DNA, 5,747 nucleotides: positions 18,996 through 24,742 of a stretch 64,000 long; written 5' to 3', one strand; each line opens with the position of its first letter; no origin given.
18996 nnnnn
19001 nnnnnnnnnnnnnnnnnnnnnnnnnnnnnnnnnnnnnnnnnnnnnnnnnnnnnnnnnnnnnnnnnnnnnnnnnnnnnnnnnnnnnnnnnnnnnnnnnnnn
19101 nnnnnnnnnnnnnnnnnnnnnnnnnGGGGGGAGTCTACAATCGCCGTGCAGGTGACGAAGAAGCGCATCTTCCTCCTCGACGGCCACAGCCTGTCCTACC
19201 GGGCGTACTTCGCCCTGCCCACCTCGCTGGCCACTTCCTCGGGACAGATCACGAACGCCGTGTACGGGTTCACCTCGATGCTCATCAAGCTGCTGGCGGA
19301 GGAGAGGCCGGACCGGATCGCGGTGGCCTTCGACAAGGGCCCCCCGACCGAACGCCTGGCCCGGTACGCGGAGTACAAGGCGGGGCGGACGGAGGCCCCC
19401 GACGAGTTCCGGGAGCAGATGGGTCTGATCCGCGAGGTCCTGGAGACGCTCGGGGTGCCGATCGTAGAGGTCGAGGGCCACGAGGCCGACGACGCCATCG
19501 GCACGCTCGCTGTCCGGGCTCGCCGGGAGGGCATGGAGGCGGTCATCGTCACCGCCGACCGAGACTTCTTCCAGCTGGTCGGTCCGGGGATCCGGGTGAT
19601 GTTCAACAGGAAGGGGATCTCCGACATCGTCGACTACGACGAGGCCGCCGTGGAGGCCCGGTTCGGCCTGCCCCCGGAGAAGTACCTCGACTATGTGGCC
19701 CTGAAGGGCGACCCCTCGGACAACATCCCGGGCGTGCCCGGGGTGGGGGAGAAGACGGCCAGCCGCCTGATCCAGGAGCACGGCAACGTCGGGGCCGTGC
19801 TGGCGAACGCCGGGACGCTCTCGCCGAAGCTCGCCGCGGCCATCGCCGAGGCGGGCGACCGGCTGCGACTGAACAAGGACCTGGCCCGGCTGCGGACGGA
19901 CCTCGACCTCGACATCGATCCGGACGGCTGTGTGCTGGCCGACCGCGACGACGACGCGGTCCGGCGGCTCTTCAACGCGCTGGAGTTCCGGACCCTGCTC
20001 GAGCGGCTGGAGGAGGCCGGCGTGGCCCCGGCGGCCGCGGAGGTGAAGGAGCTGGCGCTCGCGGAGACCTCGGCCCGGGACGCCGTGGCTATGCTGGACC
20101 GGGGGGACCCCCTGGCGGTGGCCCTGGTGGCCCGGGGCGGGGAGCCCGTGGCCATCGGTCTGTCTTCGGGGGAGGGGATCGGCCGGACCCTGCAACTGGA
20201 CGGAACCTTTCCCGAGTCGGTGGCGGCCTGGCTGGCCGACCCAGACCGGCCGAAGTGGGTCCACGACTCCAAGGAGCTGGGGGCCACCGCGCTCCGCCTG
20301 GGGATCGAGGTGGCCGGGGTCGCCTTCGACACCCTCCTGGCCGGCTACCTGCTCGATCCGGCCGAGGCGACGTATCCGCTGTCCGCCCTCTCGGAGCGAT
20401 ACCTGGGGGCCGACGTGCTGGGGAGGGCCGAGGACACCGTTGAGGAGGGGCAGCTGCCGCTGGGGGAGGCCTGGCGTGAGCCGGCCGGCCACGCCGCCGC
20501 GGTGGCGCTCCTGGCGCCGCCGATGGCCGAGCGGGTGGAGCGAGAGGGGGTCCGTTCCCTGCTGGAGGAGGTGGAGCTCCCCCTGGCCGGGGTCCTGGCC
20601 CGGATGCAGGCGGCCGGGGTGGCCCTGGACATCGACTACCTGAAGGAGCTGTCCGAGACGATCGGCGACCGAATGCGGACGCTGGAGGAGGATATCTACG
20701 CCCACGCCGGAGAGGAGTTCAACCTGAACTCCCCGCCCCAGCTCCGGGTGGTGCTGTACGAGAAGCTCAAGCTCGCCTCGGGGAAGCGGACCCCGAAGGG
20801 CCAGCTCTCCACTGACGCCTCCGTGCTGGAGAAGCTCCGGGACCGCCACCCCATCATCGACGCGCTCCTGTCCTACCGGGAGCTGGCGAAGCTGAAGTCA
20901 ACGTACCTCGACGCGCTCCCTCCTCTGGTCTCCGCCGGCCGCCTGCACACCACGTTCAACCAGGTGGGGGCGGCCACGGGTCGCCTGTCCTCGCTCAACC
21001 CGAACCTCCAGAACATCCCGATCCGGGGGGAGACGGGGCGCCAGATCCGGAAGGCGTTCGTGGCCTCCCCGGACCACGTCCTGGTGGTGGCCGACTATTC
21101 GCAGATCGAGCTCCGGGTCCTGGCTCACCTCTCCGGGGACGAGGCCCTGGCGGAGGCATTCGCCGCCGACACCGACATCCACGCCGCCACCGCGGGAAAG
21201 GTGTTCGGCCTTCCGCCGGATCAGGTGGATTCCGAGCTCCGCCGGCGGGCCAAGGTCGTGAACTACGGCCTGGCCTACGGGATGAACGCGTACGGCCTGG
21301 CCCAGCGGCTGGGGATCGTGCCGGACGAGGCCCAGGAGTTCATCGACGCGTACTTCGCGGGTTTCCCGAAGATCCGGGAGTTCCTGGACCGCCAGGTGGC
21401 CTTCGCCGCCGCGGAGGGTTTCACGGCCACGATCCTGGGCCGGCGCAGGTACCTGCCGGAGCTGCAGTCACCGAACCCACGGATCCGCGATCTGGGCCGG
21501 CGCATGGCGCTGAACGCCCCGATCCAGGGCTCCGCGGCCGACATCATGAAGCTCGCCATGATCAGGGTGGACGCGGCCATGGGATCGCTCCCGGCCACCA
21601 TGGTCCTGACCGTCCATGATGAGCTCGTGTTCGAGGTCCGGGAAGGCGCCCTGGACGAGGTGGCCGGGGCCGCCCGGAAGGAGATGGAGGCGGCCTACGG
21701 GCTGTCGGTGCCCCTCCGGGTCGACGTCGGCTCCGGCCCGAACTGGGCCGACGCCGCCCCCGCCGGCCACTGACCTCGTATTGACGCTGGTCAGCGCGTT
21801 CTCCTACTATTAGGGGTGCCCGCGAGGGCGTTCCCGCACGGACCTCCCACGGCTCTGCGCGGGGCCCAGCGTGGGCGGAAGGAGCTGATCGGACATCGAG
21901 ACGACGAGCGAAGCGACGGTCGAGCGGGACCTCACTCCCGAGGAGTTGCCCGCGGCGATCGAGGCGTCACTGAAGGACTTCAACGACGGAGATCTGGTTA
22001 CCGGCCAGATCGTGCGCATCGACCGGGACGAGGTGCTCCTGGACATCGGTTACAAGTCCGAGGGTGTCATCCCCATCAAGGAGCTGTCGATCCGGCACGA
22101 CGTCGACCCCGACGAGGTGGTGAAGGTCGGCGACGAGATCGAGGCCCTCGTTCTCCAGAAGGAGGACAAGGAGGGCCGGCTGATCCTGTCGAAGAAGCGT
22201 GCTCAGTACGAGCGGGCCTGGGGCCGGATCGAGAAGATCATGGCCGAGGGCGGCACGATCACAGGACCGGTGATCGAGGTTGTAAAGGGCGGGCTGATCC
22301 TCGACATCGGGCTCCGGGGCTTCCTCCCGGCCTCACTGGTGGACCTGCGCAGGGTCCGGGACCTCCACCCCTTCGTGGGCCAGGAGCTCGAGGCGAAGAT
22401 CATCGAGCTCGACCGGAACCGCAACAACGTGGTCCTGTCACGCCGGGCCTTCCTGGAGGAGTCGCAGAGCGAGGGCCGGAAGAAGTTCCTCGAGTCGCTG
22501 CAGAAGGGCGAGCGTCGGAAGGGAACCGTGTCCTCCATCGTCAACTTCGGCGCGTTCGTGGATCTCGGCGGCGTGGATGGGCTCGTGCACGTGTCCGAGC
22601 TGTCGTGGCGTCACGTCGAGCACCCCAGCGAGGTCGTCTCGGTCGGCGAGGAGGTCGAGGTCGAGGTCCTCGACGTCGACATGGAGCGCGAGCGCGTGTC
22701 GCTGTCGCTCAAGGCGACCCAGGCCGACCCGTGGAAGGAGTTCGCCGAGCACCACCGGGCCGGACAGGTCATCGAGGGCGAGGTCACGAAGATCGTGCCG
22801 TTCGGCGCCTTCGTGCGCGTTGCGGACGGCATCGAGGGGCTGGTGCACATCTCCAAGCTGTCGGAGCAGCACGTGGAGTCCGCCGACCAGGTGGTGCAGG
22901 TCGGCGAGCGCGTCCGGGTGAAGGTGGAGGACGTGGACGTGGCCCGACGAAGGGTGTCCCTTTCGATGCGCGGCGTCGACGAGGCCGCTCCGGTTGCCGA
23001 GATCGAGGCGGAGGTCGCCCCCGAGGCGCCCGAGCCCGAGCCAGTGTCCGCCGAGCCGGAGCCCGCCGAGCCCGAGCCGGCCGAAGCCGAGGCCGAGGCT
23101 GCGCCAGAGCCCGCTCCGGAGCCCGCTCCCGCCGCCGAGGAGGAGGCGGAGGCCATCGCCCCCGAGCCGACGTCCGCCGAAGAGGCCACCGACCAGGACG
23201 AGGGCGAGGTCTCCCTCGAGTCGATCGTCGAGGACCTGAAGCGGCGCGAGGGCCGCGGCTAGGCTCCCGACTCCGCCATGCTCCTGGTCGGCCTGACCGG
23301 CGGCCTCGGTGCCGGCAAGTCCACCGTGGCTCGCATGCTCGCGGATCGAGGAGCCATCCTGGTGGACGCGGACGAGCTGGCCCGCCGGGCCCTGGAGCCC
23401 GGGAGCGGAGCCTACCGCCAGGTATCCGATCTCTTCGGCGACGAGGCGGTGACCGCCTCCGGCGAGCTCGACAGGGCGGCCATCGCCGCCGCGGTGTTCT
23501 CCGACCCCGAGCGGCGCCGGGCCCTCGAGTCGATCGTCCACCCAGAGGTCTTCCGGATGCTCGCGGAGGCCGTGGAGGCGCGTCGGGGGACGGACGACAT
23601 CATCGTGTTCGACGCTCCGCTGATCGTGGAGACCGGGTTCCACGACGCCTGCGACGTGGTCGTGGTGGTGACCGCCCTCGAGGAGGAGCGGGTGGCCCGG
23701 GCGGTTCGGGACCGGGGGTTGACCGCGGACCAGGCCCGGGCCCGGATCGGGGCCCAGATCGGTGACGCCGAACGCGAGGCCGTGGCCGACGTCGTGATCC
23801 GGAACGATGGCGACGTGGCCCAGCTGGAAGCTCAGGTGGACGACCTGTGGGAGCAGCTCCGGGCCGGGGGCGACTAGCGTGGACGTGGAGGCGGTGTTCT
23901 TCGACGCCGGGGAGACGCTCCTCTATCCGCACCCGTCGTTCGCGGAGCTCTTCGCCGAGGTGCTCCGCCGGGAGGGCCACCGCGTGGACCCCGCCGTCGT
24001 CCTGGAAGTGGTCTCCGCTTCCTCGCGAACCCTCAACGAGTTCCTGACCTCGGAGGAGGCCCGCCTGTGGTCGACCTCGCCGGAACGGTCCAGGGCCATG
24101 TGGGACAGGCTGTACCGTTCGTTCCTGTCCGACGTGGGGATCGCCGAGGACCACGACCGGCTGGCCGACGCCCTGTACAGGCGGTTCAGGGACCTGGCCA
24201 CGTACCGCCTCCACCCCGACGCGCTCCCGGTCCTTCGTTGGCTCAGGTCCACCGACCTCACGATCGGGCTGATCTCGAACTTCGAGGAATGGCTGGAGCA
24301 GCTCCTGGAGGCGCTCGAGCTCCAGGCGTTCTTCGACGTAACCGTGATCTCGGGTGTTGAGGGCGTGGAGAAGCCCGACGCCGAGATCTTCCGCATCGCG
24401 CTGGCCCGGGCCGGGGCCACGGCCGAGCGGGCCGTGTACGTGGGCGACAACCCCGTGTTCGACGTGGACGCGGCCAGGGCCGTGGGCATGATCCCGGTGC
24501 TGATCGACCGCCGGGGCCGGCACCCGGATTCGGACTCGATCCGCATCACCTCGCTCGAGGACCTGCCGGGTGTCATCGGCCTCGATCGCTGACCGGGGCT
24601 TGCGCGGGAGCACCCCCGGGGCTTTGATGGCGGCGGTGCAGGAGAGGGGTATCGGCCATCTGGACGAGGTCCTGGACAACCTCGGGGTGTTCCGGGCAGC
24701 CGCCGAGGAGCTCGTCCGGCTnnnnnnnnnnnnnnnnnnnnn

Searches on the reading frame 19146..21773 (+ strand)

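Call 82: search_protein_families(library=pfam, proteins=[window:19146-21773:+], max_evalue=0.00001)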
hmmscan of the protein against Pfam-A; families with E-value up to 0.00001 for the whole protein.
window:19146-21773:+ (875 aa): 4 families
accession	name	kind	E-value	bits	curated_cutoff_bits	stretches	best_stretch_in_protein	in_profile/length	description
PF00476.26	DNA_pol_A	-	1.2e-151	505.5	34.3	1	497-869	2-381/381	DNA polymerase family A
PF02739.22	5_3_exonuc_N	-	3.2e-54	183.5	34.3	1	8-174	2-164/164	5'-3' exonuclease, N-terminal resolvase-like domain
PF01367.25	5_3_exonuc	-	4.2e-26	91.7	40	1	176-268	2-95/97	5'-3' exonuclease, C-terminal SAM fold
PF22619.2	DNA_polI_exo1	-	8.7e-13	48.7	27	1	357-420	38-101/140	DNA polymerase I, ribonuclease H-like domain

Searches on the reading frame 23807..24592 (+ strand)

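Call 82: search_protein_families(library=pfam, proteins=[window:23807-24592:+], max_evalue=0.00001)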
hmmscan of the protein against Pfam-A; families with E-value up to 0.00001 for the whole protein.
window:23807-24592:+ (261 aa): 4 families
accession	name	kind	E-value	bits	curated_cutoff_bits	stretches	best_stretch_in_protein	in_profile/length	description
PF00702.32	Hydrolase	-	3.1e-23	83.6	26.4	1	28-227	2-191/191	haloacid dehalogenase-like hydrolase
PF13419.12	HAD_2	-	8.1e-16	59.1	23.8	1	95-228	37-173/178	Haloacid dehalogenase-like hydrolase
PF13242.12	Hydrolase_like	-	7.8e-09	35.8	22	1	188-235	3-50/75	HAD-hyrolase-like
PF12710.13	HAD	-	1.9e-06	28.9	27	1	30-216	1-182/189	haloacid dehalogenase-like hydrolase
